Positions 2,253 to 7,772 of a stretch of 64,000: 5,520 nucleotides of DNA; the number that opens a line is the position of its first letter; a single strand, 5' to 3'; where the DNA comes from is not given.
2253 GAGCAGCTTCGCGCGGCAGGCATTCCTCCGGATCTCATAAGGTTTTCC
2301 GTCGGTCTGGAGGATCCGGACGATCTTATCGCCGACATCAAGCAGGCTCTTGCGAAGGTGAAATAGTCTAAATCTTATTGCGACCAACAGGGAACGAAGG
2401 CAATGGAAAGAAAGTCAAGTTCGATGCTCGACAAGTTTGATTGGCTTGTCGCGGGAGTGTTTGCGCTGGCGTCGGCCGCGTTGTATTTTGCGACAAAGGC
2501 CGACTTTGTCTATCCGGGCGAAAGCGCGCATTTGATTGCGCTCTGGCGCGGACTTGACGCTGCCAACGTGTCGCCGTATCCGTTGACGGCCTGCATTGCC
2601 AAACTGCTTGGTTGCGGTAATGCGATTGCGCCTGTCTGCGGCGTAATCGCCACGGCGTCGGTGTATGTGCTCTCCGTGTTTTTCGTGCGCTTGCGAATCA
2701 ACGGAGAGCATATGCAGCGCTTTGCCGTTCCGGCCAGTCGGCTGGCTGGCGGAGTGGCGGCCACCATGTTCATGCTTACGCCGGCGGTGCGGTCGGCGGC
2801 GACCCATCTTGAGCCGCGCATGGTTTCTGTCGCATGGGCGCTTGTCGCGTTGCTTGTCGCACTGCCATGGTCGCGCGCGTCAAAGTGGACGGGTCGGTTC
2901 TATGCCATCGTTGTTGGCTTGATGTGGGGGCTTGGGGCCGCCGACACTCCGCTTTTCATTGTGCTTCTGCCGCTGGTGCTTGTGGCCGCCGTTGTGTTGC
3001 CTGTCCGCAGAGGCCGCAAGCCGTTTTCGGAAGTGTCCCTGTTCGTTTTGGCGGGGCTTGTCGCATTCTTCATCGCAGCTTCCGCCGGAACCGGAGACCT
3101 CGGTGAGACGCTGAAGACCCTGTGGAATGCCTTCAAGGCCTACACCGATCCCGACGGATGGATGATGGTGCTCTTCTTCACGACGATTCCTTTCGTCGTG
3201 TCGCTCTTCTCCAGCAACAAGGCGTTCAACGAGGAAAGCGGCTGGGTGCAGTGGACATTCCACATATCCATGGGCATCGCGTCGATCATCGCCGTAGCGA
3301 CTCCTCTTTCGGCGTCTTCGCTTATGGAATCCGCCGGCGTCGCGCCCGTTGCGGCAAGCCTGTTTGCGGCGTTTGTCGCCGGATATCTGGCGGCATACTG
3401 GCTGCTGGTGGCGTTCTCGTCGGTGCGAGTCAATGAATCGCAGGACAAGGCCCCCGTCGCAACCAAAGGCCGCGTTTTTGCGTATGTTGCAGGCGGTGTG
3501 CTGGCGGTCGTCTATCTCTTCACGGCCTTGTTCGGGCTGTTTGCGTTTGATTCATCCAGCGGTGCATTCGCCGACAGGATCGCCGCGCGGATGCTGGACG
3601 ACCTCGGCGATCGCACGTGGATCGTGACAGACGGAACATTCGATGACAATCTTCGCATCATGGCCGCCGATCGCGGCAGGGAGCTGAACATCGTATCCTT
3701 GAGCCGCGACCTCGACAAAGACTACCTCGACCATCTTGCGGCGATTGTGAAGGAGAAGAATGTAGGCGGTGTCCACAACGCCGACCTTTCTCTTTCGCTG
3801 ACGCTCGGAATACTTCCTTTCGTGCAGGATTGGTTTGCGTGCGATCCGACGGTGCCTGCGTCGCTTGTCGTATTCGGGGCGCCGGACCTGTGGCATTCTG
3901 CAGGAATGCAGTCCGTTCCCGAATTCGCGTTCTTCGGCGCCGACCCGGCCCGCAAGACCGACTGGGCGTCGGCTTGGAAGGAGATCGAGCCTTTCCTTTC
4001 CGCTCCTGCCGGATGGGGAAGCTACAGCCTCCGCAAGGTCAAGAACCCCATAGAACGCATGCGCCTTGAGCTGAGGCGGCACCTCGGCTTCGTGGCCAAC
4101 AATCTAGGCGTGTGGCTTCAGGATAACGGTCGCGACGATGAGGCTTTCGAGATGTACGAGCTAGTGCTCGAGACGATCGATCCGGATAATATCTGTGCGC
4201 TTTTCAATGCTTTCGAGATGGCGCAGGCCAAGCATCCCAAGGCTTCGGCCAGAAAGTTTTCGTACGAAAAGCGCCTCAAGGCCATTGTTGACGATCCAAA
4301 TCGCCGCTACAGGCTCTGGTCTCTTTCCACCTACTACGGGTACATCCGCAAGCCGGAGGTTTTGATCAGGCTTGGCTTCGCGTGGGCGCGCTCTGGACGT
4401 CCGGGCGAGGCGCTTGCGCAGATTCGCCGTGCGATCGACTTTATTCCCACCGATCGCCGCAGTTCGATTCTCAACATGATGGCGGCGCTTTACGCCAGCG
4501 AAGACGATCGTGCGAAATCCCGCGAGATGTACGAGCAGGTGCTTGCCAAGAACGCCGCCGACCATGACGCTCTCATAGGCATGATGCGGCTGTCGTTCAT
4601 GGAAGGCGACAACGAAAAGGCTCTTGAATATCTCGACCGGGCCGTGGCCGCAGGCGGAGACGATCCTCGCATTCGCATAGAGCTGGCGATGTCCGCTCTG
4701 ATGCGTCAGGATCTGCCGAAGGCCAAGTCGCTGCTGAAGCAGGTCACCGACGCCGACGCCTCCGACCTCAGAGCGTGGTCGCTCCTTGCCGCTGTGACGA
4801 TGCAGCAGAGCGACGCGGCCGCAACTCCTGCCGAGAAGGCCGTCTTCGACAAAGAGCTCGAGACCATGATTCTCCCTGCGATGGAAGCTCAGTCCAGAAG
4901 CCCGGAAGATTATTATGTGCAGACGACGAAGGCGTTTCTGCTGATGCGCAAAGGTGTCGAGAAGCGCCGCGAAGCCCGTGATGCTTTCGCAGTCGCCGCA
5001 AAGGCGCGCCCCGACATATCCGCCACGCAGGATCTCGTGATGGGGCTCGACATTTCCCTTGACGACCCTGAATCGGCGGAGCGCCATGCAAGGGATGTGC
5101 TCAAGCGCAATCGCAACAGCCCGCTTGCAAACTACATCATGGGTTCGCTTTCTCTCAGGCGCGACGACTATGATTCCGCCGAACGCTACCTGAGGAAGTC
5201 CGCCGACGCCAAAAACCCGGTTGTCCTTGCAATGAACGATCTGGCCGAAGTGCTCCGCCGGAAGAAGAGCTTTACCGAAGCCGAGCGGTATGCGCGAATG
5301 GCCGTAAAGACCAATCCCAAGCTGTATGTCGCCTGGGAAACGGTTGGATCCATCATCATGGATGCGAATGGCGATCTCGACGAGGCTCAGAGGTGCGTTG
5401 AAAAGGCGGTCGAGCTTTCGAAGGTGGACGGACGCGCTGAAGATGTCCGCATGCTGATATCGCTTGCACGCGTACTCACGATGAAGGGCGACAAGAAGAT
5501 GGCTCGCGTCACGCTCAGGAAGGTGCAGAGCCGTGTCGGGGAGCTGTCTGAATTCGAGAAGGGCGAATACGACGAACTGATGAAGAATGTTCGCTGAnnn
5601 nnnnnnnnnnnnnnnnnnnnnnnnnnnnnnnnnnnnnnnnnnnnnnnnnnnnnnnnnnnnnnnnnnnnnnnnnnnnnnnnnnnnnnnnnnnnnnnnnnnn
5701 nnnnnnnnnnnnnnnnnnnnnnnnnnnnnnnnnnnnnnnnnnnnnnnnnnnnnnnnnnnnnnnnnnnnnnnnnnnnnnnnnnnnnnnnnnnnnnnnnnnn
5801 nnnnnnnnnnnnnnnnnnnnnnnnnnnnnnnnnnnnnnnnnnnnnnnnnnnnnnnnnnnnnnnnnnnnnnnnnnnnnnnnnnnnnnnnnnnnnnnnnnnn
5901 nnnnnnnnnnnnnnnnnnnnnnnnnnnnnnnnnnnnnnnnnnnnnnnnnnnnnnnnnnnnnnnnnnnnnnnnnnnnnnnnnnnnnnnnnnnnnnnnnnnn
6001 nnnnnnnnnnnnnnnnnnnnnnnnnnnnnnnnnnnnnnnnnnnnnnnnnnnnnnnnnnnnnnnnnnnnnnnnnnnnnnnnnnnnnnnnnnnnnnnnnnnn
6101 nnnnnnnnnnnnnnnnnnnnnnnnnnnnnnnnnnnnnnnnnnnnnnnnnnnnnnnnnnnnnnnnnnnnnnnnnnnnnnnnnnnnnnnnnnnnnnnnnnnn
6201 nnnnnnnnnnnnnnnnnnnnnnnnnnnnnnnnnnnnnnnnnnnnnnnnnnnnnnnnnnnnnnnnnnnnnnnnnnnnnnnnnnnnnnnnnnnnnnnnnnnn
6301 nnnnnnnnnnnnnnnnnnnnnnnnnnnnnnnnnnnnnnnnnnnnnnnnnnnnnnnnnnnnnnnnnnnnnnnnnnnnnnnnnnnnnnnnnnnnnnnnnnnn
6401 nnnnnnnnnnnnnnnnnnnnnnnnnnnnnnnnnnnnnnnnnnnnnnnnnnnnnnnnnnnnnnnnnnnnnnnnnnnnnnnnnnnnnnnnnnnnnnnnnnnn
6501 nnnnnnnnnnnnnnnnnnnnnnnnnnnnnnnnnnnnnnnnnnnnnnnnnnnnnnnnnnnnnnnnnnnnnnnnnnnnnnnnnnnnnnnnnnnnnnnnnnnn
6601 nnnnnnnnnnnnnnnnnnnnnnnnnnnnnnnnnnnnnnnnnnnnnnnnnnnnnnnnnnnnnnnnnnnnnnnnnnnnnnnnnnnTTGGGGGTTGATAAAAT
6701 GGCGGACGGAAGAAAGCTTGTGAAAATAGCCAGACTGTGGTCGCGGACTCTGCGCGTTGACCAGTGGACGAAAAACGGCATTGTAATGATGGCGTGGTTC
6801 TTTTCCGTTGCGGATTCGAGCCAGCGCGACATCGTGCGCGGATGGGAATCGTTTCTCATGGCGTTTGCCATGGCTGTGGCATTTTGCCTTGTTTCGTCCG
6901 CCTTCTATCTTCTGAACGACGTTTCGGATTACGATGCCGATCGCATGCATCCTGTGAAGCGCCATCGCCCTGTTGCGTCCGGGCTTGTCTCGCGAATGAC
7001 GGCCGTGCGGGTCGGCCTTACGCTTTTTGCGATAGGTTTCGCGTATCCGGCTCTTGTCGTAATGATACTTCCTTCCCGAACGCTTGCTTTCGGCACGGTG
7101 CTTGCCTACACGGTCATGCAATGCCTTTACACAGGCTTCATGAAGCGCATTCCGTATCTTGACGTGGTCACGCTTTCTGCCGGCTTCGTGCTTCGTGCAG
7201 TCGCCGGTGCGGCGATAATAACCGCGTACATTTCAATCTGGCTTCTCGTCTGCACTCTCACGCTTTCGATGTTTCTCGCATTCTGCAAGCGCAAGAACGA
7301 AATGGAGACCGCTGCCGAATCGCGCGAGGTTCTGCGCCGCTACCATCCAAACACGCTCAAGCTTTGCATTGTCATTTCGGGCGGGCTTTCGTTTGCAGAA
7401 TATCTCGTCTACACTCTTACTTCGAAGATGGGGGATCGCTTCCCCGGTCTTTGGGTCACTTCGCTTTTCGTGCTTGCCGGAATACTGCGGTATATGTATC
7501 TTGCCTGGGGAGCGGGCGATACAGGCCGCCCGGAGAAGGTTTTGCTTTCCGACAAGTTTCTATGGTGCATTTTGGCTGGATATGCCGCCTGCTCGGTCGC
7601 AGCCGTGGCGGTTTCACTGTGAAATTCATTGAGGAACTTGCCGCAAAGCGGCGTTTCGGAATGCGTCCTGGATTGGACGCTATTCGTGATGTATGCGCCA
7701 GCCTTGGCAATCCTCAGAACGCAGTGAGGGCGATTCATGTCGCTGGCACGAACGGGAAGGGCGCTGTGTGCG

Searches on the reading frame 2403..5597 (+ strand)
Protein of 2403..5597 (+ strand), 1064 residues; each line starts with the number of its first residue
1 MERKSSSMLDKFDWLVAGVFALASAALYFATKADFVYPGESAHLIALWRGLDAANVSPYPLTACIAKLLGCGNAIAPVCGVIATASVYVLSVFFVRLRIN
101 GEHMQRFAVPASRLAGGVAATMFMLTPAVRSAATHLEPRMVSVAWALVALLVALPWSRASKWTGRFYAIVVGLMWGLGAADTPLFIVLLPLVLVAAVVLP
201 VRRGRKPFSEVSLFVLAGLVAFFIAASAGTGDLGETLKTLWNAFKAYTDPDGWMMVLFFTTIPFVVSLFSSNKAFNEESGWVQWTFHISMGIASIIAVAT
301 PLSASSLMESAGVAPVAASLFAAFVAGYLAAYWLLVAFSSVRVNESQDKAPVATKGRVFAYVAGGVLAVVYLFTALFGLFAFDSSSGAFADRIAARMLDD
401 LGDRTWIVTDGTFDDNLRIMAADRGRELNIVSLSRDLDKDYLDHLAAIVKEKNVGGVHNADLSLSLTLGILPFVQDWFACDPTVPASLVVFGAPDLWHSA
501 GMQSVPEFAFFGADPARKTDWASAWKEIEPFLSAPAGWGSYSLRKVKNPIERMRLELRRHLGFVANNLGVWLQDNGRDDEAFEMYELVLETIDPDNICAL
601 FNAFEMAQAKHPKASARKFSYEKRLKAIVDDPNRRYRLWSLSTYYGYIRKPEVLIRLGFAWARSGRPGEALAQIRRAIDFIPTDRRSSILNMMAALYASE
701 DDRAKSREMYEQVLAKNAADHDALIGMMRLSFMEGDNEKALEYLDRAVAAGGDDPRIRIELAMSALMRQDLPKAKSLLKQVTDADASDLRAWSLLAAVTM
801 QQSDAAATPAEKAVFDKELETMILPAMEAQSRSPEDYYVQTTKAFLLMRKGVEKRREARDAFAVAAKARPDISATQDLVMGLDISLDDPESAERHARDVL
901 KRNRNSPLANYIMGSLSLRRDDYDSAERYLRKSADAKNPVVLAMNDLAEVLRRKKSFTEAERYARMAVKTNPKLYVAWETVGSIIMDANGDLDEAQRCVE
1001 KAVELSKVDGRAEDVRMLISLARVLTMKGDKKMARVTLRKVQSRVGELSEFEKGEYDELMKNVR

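Call 10: search_protein_families(library=pfam, proteins=[window:2403-5597:+])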
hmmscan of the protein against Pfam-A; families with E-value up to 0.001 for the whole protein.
window:2403-5597:+ (1064 aa): 18 families
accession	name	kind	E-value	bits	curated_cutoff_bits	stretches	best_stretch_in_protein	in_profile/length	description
PF07719.23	TPR_2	-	1.1e-21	75.5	27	0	651-683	1-33/34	Tetratricopeptide repeat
PF13424.12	TPR_12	-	4.9e-21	75.1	30.1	1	987-1040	15-70/77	Tetratricopeptide repeat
PF13428.12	TPR_14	-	1.7e-18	65.7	23.5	1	723-762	3-42/44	Tetratricopeptide repeat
PF14559.12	TPR_19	-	2.3e-15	57.1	25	2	732-797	2-67/68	Tetratricopeptide repeat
PF13374.12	TPR_10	-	1.7e-14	53.7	27.5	0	565-591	5-31/42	Tetratricopeptide repeat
PF23914.1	TPR_CcmH_CycH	-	1.5e-13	51.4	42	1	729-808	58-140/158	Cytochrome c-type biogenesis protein H TPR domain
PF13432.12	TPR_16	-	2.7e-13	50.5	32.7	1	917-972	7-62/65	Tetratricopeptide repeat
PF00515.34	TPR_1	-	3.9e-11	42.7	27.8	0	652-684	2-34/34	Tetratricopeptide repeat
PF13181.12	TPR_8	-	9.7e-11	41.4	25.7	0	989-1007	14-32/34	Tetratricopeptide repeat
PF25064.1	ARM_TT21_5th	-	1e-07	32.7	27.8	0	909-972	3-66/117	TT21 fifth ARM repeats domain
PF07721.20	TPR_4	-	1.1e-07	32.2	27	0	652-676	2-26/26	Tetratricopeptide repeat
PF17874.7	TPR_MalT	-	2e-07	31.1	45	1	914-1047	47-234/336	MalT-like TPR region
PF25062.1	ARM_TT21_N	-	1.4e-06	28.7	40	0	661-750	110-197/222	Tetratricopeptide repeat protein 21 N-terminal ARM repeat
PF25063.1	ARM_TT21_C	-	4.3e-06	27.2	35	0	735-804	35-110/209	Tetratricopeptide repeat protein 21 C-terminal ARM domain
PF13176.12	TPR_7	-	1.3e-05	25.3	27.9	0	567-593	4-29/36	Tetratricopeptide repeat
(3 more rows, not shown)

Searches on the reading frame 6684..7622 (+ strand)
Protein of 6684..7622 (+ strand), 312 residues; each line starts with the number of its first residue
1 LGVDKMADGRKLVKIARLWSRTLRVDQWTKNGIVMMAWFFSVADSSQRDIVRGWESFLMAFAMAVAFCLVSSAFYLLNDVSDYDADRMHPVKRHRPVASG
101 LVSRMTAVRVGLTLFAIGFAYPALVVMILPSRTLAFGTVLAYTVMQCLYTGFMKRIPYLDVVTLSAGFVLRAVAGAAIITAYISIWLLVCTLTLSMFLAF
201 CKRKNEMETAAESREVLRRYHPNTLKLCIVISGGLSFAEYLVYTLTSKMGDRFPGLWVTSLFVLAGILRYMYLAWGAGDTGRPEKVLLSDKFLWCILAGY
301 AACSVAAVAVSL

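Call 10: search_protein_families(library=pfam, proteins=[window:6684-7622:+])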
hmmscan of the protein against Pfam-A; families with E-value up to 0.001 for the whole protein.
window:6684-7622:+ (312 aa): 1 family
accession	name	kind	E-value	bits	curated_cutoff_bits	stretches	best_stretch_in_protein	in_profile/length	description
PF01040.23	UbiA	-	1.8e-23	83.5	34.2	1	52-295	14-249/250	UbiA prenyltransferase family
